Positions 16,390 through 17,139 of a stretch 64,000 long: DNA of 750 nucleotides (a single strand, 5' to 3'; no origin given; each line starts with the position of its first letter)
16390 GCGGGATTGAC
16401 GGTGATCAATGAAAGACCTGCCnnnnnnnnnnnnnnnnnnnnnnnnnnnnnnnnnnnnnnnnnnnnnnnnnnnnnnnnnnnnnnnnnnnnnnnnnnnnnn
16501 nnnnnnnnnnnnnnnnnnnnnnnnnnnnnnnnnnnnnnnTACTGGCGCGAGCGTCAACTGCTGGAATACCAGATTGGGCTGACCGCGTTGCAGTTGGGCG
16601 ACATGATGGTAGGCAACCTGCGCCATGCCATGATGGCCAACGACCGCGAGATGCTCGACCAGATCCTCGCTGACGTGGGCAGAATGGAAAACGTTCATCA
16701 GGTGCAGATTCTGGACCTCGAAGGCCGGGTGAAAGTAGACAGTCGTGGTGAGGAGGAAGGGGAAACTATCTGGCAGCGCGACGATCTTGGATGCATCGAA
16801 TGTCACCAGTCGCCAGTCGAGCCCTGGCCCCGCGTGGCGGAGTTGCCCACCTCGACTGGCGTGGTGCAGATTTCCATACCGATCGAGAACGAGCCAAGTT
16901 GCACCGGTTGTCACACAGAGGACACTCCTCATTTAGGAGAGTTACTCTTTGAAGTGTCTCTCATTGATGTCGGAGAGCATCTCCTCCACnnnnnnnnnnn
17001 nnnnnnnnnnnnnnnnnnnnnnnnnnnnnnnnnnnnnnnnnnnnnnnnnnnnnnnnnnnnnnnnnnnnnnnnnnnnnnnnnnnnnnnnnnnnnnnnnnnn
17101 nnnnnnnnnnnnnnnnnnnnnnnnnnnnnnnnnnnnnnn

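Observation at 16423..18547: Two-component system whose sensor kinase has a periplasmic di-haem-c (2x CXXCH) sensing domain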

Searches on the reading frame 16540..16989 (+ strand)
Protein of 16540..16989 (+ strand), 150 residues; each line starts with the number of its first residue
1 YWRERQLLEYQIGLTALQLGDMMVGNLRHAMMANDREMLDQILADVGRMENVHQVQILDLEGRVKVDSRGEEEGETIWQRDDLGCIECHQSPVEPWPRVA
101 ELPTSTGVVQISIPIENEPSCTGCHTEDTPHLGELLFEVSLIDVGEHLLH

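Call 29: predict_structure(alignment_id=A2)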
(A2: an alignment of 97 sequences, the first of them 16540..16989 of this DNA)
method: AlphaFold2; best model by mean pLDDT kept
length: 150 residues; sequences in the alignment: 97
mean_pLDDT: 77.7   pTM: 0.70
mean pLDDT of the five models: 77.7, 74.8, 74.8, 72.7, 72.6
residues with pLDDT >= 90: 8; 70-90: 100; 50-70: 41; < 50: 1
segments of 3 or more residues with pLDDT < 50: none
pLDDT, mean of each block of 10 residues (from residue 1): 78 81 89 88 87 87 84 63 61 56 68 87 84 87 65
secondary structure, 60 per line:
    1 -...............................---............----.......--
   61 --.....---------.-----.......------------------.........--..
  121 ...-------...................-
elements in order: H2-32 H36-47 E52-58 E63-67 H83-89 E108-116 H119-123 E131-140 H141-149
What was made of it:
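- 16543..16998 (+): Extracytoplasmic sCache/PDC-type sensor domain (about residues 41-192). Sensor-only AF2 model (pLDDT 78, pTM 0.70), call 29.
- On Haem-c sCache sensor (PF21563, GSU0582/GSU0935 type): AF2 sensor model with pTM 0.70 (call 29).
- pLDDT is only 56-68 around motif 1 in the sensor-only model (call 29).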

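Call 34: fold_search(model_id=the predicted structure, library=pdb)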
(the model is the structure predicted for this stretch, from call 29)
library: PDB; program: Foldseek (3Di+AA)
matches with E <= 10: 537; with E <= 0.001: 11
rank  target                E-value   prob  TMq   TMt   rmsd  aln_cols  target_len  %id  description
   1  3b42_B                9.2e-06  1.00  0.45  0.51  13.8       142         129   20  Periplasmic sensor domain of chemotaxis protein GSU0935 (released 2008-04-08)
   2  3b42_A                1.4e-05  1.00  0.45  0.52  14.2       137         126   18  Periplasmic sensor domain of chemotaxis protein GSU0935 (released 2008-04-08)
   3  9a5d_A                1.7e-04  1.00  0.60  0.17   7.9       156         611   15  Integrative model of WALK-YYCH by crosslinking MS and deep learning (released 2024-09-18)
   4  3e4o_A                1.8e-04  1.00  0.53  0.34   5.9       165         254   13  Crystal structure of succinate bound state DctB (released 2008-10-21)
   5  5is1                  2.4e-04  1.00  0.53  0.55   5.8       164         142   12  Crystal structure of the extracellular domain of sensor histidine kinase YycG from Staphylococcus aureus at 2.0 Angstrom (released 2016-07-20)
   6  7dud_A                2.8e-04  1.00  0.56  0.57   5.2       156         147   13  Crystal Structure of erWalK (released 2022-01-19)
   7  3b47                  3.2e-04  1.00  0.40  0.48  15.1       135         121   21  Periplasmic sensor domain of chemotaxis protein GSU0582 (released 2008-04-08)
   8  4jgq_A                4.5e-04  1.00  0.58  0.45   4.4       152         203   16  The crystal structure of sporulation kinase D mutant sensor domain, r131a, from Bacillus subtilis subsp in co-crystall (released 2013-05-15)
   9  4ywz_B                5.9e-04  1.00  0.60  0.61   4.8       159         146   12  Crystal structure of the extracellular receptor domain of the essential sensor kinase WalK from Staphylococcus aureus (released 2016-03-30)
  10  4jgo_B                5.9e-04  1.00  0.50  0.39   5.8       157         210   14  The crystal structure of sporulation kinase d sensor domain from Bacillus subtilis subsp. (released 2013-05-15)
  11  4ywz_A                7.7e-04  1.00  0.58  0.59   4.7       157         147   14  Crystal structure of the extracellular receptor domain of the essential sensor kinase WalK from Staphylococcus aureus (released 2016-03-30)
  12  4jgp_B                1.0e-03  1.00  0.50  0.39   5.8       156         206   15  The crystal structure of sporulation kinase D sensor domain from Bacillus subtilis subsp in complex with pyruvate at 2 (released 2013-05-15)
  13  3e4p_B                1.5e-03  1.00  0.50  0.32   7.5       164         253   14  Crystal structure of malonate occupied DctB (released 2008-10-21)
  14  4jgq_B                2.0e-03  1.00  0.52  0.41   5.6       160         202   13  The crystal structure of sporulation kinase D mutant sensor domain, r131a, from Bacillus subtilis subsp in co-crystall (released 2013-05-15)
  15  4jgo_A                2.3e-03  0.99  0.48  0.38   6.0       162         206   14  The crystal structure of sporulation kinase d sensor domain from Bacillus subtilis subsp. (released 2013-05-15)
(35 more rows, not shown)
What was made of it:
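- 16543..16998 (+): Foldseek best hits 3b42 (E 9e-6) and 3b47, then WalK, DctB, KinD and CitA sensor domains, call 34.
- On Haem-c sCache sensor (PF21563, GSU0582/GSU0935 type): Foldseek best hits are 3b42 and 3b47, then WalK, DctB, KinD and CitA (call 34).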

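Call 44: search_protein_representatives(protein=window:16540-16989:+)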
Query: 150 residues. Proteins with E-value up to 0.001 (for the whole library): 445; up to 1e-10: 94; up to 1e-30: 4. The best 150 are listed.
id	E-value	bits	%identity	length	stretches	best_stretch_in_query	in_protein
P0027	4.0e-38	147.4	51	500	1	1-148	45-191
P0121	9.5e-37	143.0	50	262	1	1-148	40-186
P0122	5.6e-32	127.5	46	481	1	1-148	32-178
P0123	1.6e-31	126.0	47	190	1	1-130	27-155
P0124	3.2e-30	121.7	48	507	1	3-149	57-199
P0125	3.8e-29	118.3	41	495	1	2-148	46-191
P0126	1.0e-28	116.9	47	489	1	1-149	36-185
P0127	2.4e-28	115.7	46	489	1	1-148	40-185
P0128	2.6e-28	115.6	40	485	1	2-148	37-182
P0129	1.3e-27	113.3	40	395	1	1-147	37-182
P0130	1.3e-27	113.3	47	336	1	1-141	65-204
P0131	7.7e-27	110.8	45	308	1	1-144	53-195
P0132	1.1e-26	110.3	41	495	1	1-148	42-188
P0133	1.2e-26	110.1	40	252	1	1-147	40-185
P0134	4.8e-26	108.2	39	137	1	14-144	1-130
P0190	2.5e-13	66.9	36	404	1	6-141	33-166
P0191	4.9e-13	65.9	34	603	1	13-138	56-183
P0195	3.0e-12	63.4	33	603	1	15-141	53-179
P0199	8.1e-12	62.0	34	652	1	1-146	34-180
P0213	8.3e-11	58.7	31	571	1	15-144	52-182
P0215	2.1e-10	57.4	32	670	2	15-145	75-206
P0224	9.7e-10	55.3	31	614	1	4-144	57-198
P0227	9.9e-10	55.2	37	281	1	3-129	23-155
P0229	1.7e-09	54.5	34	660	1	14-146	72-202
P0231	2.8e-09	53.8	29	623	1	22-144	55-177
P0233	3.0e-09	53.7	33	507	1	13-134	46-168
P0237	4.6e-09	53.1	31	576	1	16-146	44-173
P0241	6.2e-09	52.6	34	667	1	20-142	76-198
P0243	7.0e-09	52.5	28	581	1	18-146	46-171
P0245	7.9e-09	52.3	29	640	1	17-149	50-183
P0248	9.1e-09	52.1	31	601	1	4-143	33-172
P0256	1.7e-08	51.2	32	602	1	16-139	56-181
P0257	1.9e-08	51.1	36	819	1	17-146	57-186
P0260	2.1e-08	50.9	34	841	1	15-145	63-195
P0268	4.0e-08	50.0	30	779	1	16-146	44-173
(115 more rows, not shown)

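Call 48: find_homologous_proteins(query=A3, max_evalue=0.001)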
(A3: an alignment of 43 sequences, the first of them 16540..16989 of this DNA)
Query A3 (43 sequences) (150 aa, profile of the alignment): 5 proteins with E <= 0.001 among 590 candidates.
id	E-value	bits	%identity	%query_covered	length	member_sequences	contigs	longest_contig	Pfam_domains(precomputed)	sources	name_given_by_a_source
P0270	7.6e-51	190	73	99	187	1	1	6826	PF21563.4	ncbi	ncbi:MAG: hypothetical protein ACE5LU_19495, partial [Anaerolineae bacterium]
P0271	1.9e-47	179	85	100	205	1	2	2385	PF21563.4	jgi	-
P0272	1.0e-27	114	28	79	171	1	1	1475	-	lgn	-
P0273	1.5e-19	88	33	77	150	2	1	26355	-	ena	-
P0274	3.1e-17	80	76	48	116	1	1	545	-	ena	-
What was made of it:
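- Tried and rejected: The search with sensor alignment A3 gave only 5 hits from 590 candidates (call 48).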

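Call 50: find_related_loci(query=A2, collection=genome_contigs, flank=6000)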
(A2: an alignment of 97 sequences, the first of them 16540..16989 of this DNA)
Query A2 (150 aa) in genome_contigs; peptide patterns used: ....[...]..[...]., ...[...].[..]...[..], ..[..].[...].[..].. (x = any residue, [..] = any of these).
600 stretches matched a pattern, but none encodes a relative of the query by tblastn (E <= 1e-3).

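Call 52: search_protein_families(library=pfam, proteins=[P0190, P0199, P0215, P0224, P0229, P0241, P0257, P0260, P0268, P0213], max_evalue=0.0001)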
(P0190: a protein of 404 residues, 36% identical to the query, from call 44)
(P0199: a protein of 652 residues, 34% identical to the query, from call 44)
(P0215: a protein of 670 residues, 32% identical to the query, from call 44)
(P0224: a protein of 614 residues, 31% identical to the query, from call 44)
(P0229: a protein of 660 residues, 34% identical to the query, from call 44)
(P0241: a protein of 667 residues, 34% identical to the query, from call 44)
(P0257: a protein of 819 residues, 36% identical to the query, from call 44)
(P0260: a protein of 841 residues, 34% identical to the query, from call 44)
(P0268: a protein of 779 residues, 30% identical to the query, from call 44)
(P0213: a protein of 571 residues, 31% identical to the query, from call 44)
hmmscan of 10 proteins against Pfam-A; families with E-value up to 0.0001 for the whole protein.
P0190 (404 aa): 4 families
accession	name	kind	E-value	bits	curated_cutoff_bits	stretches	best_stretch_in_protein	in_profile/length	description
PF14522.11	Cytochrome_C7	-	2.7e-12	46.8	24.8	1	334-400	12-67/67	Cytochrome c7 and related cytochrome c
PF14537.11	Cytochrom_c3_2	-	5e-08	33.7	25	0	253-298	23-66/79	Cytochrome c3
PF03264.19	Cytochrom_NNT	-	1.4e-07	31.8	24.1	1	237-328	17-104/174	NapC/NirT cytochrome c family, N-terminal region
PF09699.15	Paired_CXXCH_1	-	2.4e-07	30.8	20.6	0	367-402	8-39/41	Doubled CXXCH motif (Paired_CXXCH_1)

P0199 (652 aa): 8 families
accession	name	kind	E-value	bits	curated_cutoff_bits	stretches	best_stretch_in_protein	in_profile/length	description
PF07730.19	HisKA_3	-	1.1e-17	64.7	24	1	437-502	1-66/68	Histidine kinase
PF13185.12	GAF_2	-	2.3e-16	60.7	28.6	1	272-408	3-136/136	GAF domain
PF02518.31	HATPase_c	-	1.2e-13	51.9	26.4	1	543-638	2-109/111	Histidine kinase-, DNA gyrase B-, and HSP90-like ATPase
PF13492.12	GAF_3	-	1.3e-13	51.9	27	1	273-409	2-129/129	GAF domain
PF01590.32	GAF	-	6.3e-13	49.8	22.4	1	273-407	2-133/133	GAF domain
PF00672.30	HAMP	-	2.2e-12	47.5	25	1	213-258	7-52/53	HAMP domain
PF17203.10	sCache_3_2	-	2.7e-05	24.7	28.4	1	39-150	4-112/140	Single cache domain 3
PF21563.3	Mcp40H-20_sensor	-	4.4e-05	24.2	27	0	59-175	6-111/112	Methyl-accepting chemotaxis sensory transducer, class 40H, sensor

P0215 (670 aa): 8 families
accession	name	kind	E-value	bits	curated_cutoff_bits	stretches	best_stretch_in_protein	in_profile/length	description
PF02518.31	HATPase_c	-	1.9e-15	57.7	26.4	1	574-667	3-110/111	Histidine kinase-, DNA gyrase B-, and HSP90-like ATPase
PF00672.30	HAMP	-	2.5e-13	50.5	25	1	235-285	2-52/53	HAMP domain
PF07730.19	HisKA_3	-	2.6e-13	50.7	24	1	465-531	1-66/68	Histidine kinase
PF01590.32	GAF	-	7.4e-09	36.7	22.4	1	313-448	1-133/133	GAF domain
PF13185.12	GAF_2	-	6.9e-08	33.2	28.6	1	313-448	3-135/136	GAF domain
PF13581.12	HATPase_c_2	-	4.4e-07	30.4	27.4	1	570-662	25-125/127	Histidine kinase-like ATPase domain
PF13492.12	GAF_3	-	9.4e-06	26.5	27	1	313-450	1-129/129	GAF domain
PF16448.10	LapD_MoxY_N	-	1.3e-05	25.5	25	1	62-130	6-74/124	LapD/MoxY periplasmic domain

P0224 (614 aa): 2 families
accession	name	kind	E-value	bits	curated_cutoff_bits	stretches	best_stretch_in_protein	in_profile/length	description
PF00990.26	GGDEF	-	2.5e-43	148.1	23.8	1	446-605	1-161/161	Diguanylate cyclase, GGDEF domain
PF00672.30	HAMP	-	6.3e-06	26.9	25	1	227-277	1-51/53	HAMP domain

P0229 (660 aa): 3 families
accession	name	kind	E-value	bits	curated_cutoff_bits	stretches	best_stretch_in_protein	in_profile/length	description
PF00672.30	HAMP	-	4.1e-15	56.3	25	1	230-279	2-51/53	HAMP domain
PF02518.31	HATPase_c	-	6.5e-15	56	26.4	1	568-659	4-109/111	Histidine kinase-, DNA gyrase B-, and HSP90-like ATPase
PF07730.19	HisKA_3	-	2.9e-14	53.8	24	1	457-523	1-66/68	Histidine kinase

P0241 (667 aa): 7 families
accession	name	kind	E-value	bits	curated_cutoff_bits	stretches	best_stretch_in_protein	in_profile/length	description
PF02518.31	HATPase_c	-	3e-15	57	26.4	1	572-665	3-110/111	Histidine kinase-, DNA gyrase B-, and HSP90-like ATPase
PF01590.32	GAF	-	5.6e-13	50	22.4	1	308-446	1-133/133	GAF domain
PF07730.19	HisKA_3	-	6.5e-13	49.5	24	1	463-527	1-64/68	Histidine kinase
PF00672.30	HAMP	-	5.7e-12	46.2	25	1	232-280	4-52/53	HAMP domain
PF13185.12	GAF_2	-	1.2e-09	39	28.6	1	308-447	3-136/136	GAF domain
PF13581.12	HATPase_c_2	-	3.7e-06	27.4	27.4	1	568-654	25-100/127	Histidine kinase-like ATPase domain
PF21563.3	Mcp40H-20_sensor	-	4.2e-05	24.2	27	0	79-197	3-111/112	Methyl-accepting chemotaxis sensory transducer, class 40H, sensor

P0257 (819 aa): 8 families
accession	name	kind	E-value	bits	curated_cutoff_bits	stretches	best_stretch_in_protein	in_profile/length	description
PF13185.12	GAF_2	-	4.4e-36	124.5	28.6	2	292-431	3-136/136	GAF domain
PF01590.32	GAF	-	7.4e-28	98.2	22.4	2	292-430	1-133/133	GAF domain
PF13492.12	GAF_3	-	7.1e-22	78.6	27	2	461-597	1-129/129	GAF domain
PF02518.31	HATPase_c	-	4.5e-16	59.7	26.4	1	722-814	4-110/111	Histidine kinase-, DNA gyrase B-, and HSP90-like ATPase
PF07730.19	HisKA_3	-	5.7e-14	52.8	24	1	612-678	1-66/68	Histidine kinase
PF00672.30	HAMP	-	6.2e-12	46.1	25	1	215-264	3-52/53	HAMP domain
PF21563.3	Mcp40H-20_sensor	-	7.3e-06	26.7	27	1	71-181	11-111/112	Methyl-accepting chemotaxis sensory transducer, class 40H, sensor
PF13581.12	HATPase_c_2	-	2.8e-05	24.6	27.4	1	715-785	23-106/127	Histidine kinase-like ATPase domain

P0260 (841 aa): 6 families
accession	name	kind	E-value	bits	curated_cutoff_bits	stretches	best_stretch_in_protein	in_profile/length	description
PF13185.12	GAF_2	-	1.7e-30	106.4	28.6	2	301-441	2-136/136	GAF domain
PF01590.32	GAF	-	8.3e-28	98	22.4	2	302-440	1-133/133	GAF domain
PF13492.12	GAF_3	-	2.3e-20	73.8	27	2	302-442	1-129/129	GAF domain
PF00672.30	HAMP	-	1.9e-15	57.4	25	1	224-273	2-51/53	HAMP domain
PF02518.31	HATPase_c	-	1.2e-11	45.5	26.4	1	738-827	3-109/111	Histidine kinase-, DNA gyrase B-, and HSP90-like ATPase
PF07730.19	HisKA_3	-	8.6e-11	42.7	24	1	625-690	1-65/68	Histidine kinase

P0268 (779 aa): 5 families
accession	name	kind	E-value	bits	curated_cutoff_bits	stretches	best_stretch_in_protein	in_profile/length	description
PF02518.31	HATPase_c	-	5.9e-22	78.6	26.4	1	518-638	3-110/111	Histidine kinase-, DNA gyrase B-, and HSP90-like ATPase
PF00072.30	Response_reg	-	5.8e-20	72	30.2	1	661-765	1-104/111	Response regulator receiver domain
PF00672.30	HAMP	-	8e-15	55.3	25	1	203-250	4-51/53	HAMP domain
PF00512.31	HisKA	-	1.9e-07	31.5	26.9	1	406-468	2-63/66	His Kinase A (phospho-acceptor) domain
PF21563.3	Mcp40H-20_sensor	-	6.5e-07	30.1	27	1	55-168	7-111/112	Methyl-accepting chemotaxis sensory transducer, class 40H, sensor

P0213 (571 aa): 5 families
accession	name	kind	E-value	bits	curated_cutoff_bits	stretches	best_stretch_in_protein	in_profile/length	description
PF00672.30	HAMP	-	1.7e-13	51.1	25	1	212-262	2-52/53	HAMP domain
PF13185.12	GAF_2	-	7.5e-12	46.1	28.6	1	300-432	2-136/136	GAF domain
PF01590.32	GAF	-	2.5e-11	44.7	22.4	1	301-431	1-133/133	GAF domain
PF21563.3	Mcp40H-20_sensor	-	1.1e-05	26.1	27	0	144-179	76-111/112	Methyl-accepting chemotaxis sensory transducer, class 40H, sensor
PF13492.12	GAF_3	-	8.4e-05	23.4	27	0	302-432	2-128/129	GAF domain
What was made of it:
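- Closest known: sCache_haem / Tll0287. Same: Found in kinases, GGDEF proteins and chemoreceptors, as this domain is (call 52).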

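Call 53: list_cluster_members(proteins=[P0190, P0199, P0215, P0224, P0229, P0241, P0257, P0260, P0268, P0213])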
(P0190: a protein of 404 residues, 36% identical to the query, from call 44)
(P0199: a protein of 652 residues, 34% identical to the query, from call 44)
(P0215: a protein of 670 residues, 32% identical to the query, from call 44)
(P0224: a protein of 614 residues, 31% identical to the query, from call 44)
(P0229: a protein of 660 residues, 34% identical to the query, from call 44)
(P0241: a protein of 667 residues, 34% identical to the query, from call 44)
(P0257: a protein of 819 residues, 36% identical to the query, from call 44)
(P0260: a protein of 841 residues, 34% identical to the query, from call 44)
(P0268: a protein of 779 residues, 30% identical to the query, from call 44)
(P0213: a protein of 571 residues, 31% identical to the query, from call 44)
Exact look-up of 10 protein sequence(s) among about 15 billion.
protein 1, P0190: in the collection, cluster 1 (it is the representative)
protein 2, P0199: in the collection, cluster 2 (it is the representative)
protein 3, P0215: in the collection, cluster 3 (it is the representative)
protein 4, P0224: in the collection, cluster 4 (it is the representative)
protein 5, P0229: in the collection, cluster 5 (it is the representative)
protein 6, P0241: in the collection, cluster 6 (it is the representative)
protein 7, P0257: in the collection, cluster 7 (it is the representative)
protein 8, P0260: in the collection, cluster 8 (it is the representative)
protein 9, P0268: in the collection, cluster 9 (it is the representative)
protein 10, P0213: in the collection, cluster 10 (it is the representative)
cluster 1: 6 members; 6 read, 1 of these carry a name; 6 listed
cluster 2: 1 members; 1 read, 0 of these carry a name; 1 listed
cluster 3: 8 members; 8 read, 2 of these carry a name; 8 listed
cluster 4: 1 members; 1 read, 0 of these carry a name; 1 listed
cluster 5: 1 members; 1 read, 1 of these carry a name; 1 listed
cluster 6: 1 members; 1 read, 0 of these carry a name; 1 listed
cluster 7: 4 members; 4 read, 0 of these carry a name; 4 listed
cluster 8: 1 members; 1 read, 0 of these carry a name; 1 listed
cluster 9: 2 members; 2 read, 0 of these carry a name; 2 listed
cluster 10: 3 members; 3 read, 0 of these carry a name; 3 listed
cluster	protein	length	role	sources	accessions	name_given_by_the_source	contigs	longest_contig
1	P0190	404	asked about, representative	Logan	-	-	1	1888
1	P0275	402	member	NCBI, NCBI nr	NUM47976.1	MAG: NapC/NirT family cytochrome c [Anaerolineales bacterium] | NapC/NirT family cytochrome c [Anaerolineales bacterium]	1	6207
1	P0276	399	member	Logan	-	-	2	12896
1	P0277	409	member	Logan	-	-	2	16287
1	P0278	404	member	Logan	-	-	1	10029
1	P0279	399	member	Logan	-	-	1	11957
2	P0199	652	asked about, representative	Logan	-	-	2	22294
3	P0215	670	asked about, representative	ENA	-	-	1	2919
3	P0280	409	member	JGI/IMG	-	HAMP domain-containing protein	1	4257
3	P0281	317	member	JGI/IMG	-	nitrate/nitrite-specific signal transduction histidine kinase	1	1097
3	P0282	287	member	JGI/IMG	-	-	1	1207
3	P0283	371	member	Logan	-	-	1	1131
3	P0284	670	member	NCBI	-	-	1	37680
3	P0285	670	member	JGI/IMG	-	-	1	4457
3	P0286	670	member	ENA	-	-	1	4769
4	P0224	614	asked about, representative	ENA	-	-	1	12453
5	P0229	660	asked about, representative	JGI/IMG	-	two-component system, NarL family, nitrate/nitrite sensor histidine kinase NarX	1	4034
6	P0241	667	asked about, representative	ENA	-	-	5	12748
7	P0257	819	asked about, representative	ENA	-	-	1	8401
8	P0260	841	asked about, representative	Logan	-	-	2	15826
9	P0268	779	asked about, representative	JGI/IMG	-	-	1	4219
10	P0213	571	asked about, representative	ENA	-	-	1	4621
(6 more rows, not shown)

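Call 68: list_cluster_members(proteins=[P0191, P0195, P0227, P0237, P0243, P0233, P0231, P0245, P0248, P0256])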
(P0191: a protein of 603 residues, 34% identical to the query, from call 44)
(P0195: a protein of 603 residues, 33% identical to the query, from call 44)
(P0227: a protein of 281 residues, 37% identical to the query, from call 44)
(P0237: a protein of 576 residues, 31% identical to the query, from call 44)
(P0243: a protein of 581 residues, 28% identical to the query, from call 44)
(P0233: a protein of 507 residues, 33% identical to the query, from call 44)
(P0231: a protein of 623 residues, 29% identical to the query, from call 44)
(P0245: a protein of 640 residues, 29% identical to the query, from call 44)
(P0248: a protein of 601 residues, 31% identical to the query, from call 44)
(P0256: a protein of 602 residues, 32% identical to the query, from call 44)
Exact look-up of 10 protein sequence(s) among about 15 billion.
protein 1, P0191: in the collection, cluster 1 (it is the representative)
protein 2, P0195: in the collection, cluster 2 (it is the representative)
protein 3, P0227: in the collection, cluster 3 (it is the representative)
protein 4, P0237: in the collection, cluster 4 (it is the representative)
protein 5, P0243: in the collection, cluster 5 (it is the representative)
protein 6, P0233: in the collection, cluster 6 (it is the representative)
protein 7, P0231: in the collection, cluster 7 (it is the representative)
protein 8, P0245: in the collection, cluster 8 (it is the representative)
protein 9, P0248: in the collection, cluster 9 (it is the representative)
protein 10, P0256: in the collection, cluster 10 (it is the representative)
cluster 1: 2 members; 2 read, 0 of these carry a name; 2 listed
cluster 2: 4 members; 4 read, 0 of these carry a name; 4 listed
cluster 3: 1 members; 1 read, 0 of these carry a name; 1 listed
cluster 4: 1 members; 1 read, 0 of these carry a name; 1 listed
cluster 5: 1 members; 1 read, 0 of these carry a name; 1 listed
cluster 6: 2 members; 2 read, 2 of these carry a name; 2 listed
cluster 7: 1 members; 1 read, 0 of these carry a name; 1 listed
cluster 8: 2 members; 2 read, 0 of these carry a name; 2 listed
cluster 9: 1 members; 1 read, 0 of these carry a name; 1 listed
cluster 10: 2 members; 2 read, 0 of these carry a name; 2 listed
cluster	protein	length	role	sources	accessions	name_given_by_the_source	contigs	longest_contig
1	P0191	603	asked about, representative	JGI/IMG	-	-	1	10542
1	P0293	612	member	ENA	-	-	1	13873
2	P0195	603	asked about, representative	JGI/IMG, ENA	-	-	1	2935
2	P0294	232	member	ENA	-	-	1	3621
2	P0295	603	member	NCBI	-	-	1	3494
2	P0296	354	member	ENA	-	-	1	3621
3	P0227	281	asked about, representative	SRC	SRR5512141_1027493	-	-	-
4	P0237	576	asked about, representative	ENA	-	-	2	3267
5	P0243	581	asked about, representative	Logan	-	-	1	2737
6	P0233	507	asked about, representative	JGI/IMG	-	signal transduction histidine kinase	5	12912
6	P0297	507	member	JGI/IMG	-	signal transduction histidine kinase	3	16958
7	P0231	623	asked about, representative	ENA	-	-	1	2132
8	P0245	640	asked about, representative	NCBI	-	-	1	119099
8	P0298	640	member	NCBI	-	-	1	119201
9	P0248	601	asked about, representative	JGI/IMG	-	-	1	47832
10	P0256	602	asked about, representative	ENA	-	-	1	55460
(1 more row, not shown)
